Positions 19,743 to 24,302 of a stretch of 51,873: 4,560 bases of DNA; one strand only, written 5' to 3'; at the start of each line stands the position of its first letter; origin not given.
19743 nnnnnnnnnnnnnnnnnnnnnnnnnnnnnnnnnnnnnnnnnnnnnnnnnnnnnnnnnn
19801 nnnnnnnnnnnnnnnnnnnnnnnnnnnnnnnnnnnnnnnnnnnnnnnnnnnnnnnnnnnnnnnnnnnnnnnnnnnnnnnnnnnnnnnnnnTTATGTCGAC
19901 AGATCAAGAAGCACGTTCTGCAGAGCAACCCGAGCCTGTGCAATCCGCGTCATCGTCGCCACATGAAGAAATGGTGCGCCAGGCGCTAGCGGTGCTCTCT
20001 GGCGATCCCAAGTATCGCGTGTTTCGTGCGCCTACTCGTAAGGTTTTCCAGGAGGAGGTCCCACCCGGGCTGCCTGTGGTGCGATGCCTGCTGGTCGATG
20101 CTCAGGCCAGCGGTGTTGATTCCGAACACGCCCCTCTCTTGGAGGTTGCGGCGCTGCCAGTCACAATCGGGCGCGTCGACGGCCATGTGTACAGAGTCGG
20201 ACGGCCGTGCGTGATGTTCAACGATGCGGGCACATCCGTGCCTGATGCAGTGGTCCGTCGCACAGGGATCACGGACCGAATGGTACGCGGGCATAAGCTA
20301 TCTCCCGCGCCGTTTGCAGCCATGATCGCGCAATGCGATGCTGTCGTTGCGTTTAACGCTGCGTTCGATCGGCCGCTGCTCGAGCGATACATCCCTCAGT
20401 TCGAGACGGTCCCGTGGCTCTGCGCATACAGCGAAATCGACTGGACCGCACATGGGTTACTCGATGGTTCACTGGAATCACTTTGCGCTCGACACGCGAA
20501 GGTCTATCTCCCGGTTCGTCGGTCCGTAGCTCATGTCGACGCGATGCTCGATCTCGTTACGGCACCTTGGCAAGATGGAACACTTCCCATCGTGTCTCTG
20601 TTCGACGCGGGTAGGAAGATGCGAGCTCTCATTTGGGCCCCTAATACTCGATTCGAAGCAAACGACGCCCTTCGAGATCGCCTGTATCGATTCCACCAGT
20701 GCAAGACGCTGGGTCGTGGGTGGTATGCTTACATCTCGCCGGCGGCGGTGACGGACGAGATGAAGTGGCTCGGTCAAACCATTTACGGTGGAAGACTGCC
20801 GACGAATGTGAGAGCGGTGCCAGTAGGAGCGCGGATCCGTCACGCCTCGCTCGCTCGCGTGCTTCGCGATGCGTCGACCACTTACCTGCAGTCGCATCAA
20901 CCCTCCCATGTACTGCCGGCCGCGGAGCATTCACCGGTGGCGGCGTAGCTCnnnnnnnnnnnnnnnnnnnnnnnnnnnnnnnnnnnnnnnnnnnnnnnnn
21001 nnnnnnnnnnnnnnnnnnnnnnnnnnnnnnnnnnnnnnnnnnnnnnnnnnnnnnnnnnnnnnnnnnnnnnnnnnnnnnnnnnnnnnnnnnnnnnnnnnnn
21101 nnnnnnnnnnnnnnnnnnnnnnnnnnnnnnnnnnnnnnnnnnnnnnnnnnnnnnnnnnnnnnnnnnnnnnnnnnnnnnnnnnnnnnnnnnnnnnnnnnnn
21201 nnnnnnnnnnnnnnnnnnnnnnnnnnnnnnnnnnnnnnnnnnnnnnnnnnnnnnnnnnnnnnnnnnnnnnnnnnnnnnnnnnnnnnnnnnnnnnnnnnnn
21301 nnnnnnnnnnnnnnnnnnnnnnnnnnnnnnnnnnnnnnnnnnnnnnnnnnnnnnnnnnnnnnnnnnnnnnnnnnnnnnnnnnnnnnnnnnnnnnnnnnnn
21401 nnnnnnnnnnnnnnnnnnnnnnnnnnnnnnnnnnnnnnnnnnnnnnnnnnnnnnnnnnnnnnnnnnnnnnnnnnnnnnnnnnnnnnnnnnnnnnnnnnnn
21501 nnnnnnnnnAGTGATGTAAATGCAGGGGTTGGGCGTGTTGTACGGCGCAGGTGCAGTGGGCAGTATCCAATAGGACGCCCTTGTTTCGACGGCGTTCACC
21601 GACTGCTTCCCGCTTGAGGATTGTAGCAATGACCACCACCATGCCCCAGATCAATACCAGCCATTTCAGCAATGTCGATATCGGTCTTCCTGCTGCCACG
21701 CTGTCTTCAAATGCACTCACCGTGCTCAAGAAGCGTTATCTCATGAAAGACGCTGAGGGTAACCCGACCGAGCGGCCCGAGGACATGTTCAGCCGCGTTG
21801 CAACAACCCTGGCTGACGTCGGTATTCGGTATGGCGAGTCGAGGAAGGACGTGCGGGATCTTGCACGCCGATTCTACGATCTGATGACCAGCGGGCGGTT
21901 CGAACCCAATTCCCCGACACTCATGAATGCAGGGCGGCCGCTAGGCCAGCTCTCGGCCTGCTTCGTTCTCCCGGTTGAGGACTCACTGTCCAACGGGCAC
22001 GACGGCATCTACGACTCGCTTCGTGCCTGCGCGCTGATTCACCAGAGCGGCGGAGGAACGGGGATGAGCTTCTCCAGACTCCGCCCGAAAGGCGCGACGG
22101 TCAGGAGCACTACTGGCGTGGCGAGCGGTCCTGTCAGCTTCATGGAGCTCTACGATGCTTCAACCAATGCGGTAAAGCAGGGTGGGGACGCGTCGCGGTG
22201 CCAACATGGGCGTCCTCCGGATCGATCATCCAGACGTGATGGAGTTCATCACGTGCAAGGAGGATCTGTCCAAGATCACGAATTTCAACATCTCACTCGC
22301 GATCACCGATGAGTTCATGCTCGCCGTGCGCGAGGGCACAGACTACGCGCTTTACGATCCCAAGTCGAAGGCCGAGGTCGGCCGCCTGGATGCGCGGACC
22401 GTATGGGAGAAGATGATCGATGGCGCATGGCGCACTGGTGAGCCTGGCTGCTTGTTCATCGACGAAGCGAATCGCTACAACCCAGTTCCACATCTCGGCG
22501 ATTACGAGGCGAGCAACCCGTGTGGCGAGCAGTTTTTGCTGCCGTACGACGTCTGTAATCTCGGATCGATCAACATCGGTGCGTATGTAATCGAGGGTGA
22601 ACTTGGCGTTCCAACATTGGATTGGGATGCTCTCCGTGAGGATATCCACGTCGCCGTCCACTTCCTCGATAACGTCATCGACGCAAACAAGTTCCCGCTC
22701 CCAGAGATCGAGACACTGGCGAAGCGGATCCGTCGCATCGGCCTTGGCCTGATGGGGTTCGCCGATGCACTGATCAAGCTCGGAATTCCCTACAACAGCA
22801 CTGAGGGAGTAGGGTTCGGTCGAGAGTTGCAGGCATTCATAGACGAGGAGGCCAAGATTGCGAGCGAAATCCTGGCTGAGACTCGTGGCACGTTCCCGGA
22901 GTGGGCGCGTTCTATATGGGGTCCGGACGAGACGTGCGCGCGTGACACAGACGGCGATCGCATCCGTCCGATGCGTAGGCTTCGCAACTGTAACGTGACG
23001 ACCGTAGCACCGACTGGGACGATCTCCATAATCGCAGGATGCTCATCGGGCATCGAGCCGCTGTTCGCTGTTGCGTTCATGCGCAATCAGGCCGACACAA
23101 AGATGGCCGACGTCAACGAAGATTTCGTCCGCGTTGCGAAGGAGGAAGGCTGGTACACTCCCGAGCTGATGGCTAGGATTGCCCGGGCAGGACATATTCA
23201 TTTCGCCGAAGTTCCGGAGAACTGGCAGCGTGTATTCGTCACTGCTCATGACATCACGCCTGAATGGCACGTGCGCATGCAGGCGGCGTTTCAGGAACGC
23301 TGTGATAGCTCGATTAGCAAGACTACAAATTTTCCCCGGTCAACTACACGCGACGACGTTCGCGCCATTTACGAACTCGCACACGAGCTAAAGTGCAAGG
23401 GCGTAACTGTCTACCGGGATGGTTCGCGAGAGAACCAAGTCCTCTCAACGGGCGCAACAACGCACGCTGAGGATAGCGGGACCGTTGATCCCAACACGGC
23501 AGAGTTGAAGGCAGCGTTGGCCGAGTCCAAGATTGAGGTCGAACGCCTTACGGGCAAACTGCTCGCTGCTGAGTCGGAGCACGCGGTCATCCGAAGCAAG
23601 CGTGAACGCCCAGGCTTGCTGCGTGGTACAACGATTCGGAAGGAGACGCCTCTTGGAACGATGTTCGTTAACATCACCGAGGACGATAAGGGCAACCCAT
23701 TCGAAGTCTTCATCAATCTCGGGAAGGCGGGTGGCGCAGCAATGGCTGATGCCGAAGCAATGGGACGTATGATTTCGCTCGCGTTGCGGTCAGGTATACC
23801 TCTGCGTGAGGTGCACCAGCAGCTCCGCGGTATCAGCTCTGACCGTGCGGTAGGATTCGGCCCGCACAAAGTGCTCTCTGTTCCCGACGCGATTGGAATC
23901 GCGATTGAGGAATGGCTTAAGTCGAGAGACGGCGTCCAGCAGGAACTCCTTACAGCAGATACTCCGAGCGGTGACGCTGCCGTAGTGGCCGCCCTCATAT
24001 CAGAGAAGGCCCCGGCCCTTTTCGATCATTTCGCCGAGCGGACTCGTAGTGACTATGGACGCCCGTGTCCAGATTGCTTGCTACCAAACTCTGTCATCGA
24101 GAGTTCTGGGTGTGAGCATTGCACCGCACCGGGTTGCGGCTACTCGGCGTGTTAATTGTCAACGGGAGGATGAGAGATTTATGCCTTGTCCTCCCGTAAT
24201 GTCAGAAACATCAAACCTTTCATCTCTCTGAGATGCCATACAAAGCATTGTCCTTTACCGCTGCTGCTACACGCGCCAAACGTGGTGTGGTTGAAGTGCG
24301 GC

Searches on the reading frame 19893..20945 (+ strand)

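Call 9: search_protein_families(library=phrogs, proteins=[window:19893-20945:+], max_evalue=0.001)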
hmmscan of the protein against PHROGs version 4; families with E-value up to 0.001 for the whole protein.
window:19893-20945:+ (351 aa): 1 family
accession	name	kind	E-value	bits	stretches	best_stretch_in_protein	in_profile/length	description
phrog_192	-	DNA, RNA and nucleotide metabolism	3.2e-12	47.5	1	74-203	117-245/397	DNA polymerase exonuclease subunit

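Call 10: search_protein_families(library=pfam, proteins=[window:19893-20945:+], max_evalue=0.01)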
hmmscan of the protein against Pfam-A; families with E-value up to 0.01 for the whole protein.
window:19893-20945:+ (351 aa): 0 families

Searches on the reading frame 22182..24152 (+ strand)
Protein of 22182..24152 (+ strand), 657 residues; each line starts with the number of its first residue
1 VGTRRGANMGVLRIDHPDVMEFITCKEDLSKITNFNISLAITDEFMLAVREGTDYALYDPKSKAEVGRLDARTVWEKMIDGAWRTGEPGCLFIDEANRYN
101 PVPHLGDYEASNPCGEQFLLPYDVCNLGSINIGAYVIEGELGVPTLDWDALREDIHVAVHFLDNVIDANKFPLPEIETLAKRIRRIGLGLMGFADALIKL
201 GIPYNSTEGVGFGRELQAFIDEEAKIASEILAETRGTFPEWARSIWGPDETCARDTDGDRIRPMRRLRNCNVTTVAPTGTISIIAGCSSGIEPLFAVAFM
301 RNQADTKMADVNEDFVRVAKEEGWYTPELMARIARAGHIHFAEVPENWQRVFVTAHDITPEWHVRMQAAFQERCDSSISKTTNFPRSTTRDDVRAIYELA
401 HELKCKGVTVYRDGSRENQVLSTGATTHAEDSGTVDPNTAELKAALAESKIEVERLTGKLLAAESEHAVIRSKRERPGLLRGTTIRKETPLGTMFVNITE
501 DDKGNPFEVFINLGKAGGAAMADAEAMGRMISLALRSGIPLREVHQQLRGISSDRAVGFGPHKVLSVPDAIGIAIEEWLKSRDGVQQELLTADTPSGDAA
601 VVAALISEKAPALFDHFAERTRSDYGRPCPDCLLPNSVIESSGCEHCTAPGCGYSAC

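Call 9: search_protein_families(library=phrogs, proteins=[window:22182-24152:+], max_evalue=0.001)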
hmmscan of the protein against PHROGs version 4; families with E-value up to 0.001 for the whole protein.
window:22182-24152:+ (657 aa): 7 families
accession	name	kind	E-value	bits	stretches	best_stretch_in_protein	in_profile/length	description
phrog_84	-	DNA, RNA and nucleotide metabolism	8.8e-112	375.9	1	2-657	351-973/975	ribonucleoside-diphosphate reductase large subunit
phrog_367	-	DNA, RNA and nucleotide metabolism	4e-31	108.9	1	2-417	280-656/701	ribonucleotide reductase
phrog_3844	-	moron, auxiliary metabolic gene and host takeover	1.3e-30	107.8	1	124-388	161-403/451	NrdA-like aerobic NDP reductase large subunit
phrog_23565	-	DNA, RNA and nucleotide metabolism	7.5e-09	37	1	473-657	24-198/199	ribonucleotide reductase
phrog_22953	-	DNA, RNA and nucleotide metabolism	9.2e-08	33.3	0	67-114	154-201/201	ribonucleotide reductase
phrog_3987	-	DNA, RNA and nucleotide metabolism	1.8e-06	27.8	0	2-62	293-357/467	ribonucleotide reductase large subunit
phrog_30939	-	DNA, RNA and nucleotide metabolism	3e-06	26.3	1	179-333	731-866/977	ribonucleotide reductase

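Call 10: search_protein_families(library=pfam, proteins=[window:22182-24152:+], max_evalue=0.01)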
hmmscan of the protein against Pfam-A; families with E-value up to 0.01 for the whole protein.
window:22182-24152:+ (657 aa): 2 families
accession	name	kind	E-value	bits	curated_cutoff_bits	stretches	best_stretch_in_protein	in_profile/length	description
PF02867.20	Ribonuc_red_lgC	-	1.5e-97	327.9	23.9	1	2-411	74-523/523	Ribonucleotide reductase, barrel domain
PF12637.14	TSCPD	-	1.6e-18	67.2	22.8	1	487-577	9-86/88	TSCPD domain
